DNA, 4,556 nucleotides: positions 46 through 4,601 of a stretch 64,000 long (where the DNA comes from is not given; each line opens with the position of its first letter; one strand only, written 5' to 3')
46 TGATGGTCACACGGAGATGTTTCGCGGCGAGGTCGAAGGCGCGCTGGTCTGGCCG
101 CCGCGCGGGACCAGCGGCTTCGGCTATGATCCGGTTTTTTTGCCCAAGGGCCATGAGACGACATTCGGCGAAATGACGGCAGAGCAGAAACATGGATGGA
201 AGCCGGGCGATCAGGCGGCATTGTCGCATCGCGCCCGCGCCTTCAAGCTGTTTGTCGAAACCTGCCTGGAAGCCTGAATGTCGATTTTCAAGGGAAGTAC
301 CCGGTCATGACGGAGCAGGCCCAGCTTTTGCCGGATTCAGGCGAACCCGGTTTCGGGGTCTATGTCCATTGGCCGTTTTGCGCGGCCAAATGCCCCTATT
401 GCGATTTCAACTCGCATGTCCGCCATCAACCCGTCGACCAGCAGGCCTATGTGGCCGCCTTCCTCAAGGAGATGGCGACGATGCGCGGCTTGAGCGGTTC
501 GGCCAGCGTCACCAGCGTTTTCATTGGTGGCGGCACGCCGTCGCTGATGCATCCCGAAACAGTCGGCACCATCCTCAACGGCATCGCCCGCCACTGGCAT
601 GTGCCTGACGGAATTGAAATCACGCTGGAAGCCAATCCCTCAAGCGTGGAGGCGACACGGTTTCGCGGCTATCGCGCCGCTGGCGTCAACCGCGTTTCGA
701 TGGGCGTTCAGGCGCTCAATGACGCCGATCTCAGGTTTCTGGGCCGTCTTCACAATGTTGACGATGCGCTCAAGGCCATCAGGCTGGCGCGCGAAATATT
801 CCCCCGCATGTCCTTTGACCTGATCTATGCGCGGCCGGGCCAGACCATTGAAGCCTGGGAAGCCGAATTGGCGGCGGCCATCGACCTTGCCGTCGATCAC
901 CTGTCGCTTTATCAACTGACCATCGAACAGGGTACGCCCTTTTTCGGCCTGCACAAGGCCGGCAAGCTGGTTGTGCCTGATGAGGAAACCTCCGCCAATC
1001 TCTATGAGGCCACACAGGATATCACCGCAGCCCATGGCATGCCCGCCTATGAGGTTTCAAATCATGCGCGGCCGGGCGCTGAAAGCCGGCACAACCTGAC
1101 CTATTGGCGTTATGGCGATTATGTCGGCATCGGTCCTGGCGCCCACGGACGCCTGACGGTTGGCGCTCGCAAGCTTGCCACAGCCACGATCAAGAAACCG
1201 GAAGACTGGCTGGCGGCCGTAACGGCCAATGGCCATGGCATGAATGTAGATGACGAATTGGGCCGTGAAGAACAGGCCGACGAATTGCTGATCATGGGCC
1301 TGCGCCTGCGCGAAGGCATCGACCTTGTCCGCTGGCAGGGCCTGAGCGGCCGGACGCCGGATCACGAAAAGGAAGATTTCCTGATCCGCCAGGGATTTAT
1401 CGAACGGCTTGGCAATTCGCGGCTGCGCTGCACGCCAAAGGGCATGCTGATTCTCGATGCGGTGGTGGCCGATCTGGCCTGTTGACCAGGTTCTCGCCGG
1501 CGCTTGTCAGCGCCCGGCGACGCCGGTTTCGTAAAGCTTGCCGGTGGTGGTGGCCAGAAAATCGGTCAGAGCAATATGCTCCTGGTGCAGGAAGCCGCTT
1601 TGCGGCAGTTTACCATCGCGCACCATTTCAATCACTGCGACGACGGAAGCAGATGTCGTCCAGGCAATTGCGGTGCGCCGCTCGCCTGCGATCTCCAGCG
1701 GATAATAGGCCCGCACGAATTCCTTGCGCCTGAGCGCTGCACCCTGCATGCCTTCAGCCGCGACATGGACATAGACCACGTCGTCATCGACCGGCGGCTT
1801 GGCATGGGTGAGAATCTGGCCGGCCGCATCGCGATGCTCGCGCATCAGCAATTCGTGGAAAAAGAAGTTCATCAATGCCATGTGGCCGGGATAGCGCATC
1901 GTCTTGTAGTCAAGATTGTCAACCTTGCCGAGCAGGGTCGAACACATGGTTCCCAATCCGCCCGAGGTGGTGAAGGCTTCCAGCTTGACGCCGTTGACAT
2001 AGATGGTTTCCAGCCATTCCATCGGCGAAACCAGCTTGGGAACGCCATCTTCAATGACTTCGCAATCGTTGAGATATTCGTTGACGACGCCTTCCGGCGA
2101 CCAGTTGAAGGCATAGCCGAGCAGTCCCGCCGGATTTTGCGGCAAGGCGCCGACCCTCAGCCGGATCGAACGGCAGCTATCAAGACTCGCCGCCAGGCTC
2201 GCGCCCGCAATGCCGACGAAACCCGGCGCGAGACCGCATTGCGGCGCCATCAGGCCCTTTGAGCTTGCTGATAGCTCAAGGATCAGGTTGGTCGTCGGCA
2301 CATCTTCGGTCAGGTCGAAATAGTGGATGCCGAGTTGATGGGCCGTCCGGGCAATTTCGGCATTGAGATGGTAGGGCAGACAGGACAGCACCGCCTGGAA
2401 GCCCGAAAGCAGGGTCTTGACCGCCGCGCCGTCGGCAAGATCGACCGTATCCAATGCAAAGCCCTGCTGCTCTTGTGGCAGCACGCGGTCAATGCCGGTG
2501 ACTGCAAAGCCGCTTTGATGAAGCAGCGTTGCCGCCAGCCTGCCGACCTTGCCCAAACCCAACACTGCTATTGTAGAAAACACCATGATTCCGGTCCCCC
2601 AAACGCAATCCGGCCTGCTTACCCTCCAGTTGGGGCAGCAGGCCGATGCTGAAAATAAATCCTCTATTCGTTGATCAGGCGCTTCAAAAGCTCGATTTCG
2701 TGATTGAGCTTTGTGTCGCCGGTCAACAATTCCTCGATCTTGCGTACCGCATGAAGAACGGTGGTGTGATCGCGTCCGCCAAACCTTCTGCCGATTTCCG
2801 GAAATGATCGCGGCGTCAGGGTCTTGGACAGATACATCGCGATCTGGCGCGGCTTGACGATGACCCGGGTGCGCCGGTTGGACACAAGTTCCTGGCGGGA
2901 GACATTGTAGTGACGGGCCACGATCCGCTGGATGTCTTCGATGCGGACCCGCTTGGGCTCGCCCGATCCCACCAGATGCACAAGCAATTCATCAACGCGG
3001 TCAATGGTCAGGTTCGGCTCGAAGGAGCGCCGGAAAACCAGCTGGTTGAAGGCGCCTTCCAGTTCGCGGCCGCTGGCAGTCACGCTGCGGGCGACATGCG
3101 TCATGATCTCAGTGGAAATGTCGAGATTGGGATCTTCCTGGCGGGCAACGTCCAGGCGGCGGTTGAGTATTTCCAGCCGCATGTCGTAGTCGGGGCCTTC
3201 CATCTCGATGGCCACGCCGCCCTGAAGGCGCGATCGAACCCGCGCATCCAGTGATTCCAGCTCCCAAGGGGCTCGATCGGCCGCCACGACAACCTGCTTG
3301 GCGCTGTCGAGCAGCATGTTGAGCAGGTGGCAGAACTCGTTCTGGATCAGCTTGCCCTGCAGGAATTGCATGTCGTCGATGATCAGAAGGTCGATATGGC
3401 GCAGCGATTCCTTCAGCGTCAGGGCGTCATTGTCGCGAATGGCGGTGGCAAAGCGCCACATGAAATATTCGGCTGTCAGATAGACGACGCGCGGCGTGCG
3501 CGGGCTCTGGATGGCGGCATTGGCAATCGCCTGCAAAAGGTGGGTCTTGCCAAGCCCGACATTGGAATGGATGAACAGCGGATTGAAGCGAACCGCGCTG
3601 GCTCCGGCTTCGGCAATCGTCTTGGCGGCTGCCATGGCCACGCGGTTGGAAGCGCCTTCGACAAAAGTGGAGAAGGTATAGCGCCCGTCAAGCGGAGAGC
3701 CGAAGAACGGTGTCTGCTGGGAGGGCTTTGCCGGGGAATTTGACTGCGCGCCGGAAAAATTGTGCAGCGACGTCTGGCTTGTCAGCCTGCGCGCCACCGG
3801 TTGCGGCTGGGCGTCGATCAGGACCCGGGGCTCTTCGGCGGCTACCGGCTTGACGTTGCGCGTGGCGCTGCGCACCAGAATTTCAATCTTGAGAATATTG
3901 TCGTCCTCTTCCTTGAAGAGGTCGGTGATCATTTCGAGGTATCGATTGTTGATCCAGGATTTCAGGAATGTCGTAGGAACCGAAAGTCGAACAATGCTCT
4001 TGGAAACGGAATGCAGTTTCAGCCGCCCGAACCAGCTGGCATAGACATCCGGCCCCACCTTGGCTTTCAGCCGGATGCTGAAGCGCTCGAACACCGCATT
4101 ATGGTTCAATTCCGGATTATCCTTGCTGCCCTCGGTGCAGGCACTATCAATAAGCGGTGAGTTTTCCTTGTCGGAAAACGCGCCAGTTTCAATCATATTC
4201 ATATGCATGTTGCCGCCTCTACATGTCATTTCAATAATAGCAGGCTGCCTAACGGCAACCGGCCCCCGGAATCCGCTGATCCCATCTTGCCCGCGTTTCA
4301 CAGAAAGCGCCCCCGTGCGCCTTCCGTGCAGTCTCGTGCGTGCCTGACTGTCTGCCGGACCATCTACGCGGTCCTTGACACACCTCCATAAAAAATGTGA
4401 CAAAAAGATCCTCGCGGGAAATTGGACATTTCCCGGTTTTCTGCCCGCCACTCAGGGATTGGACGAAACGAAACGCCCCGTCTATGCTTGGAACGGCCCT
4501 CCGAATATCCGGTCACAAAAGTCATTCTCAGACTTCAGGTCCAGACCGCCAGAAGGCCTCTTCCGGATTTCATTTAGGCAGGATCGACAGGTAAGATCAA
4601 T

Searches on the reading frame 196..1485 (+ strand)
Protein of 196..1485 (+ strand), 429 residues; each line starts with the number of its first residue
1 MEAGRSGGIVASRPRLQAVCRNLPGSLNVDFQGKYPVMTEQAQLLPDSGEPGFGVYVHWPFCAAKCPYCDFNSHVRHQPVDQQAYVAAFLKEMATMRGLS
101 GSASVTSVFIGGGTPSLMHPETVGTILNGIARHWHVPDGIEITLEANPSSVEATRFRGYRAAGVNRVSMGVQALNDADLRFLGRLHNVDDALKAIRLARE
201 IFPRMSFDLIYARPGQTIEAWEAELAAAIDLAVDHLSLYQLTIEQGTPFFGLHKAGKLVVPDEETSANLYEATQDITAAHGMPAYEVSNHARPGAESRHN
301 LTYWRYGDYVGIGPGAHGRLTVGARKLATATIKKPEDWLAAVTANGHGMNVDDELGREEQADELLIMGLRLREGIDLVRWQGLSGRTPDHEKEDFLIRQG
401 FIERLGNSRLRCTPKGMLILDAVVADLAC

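Call 29: search_protein_families(library=pfam, proteins=[window:196-1485:+])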
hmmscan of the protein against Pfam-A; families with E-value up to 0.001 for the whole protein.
window:196-1485:+ (429 aa): 2 families
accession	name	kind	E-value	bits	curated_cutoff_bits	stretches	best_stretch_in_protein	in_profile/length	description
PF04055.27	Radical_SAM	-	1.2e-22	81.3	29.5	1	56-223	1-161/166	Radical SAM superfamily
PF06969.22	HemN_C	-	1.1e-09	38.7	24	1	357-418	3-66/67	HemN C-terminal domain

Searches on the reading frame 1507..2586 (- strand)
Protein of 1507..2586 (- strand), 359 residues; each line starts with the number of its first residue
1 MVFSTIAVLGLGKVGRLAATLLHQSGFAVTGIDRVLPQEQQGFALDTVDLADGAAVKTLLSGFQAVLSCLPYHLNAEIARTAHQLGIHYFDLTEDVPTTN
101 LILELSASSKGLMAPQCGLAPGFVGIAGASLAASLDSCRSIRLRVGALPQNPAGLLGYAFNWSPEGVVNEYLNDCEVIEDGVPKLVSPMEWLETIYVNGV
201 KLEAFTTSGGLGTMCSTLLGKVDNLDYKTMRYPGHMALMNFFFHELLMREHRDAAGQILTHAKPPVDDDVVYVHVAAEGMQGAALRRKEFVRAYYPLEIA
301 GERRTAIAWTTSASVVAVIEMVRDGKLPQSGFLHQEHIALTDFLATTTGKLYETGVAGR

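Call 29: search_protein_families(library=pfam, proteins=[window:1507-2586:-])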
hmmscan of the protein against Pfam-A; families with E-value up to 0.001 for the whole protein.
window:1507-2586:- (359 aa): 2 families
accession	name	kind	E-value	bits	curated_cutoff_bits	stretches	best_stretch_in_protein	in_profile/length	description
PF16653.10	Sacchrp_dh_C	-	8.1e-20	72.5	31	1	118-349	1-258/265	Saccharopine dehydrogenase C-terminal domain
PF03435.24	Sacchrp_dh_NADP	-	3.6e-11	44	25.1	1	6-93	1-98/129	Saccharopine dehydrogenase NADP binding domain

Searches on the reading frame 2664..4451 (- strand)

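Call 29: search_protein_families(library=pfam, proteins=[window:2664-4451:-])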
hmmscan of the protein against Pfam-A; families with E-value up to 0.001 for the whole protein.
window:2664-4451:- (595 aa): 4 families
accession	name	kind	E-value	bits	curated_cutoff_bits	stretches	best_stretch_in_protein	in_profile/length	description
PF00308.24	Bac_DnaA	-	1.8e-63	214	23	1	254-415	1-161/162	Bacterial DnaA ATPAse domain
PF08299.17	Bac_DnaA_C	-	4e-31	107.3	31.5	1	504-572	1-69/69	Bacterial dnaA protein helix-turn-helix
PF11638.13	DnaA_N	-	2.4e-15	56.4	24.6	1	119-180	2-64/65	DnaA N-terminal domain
PF01695.23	IstB_IS21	-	7.9e-06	26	24.1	1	297-381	100-180/238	IstB-like ATP binding protein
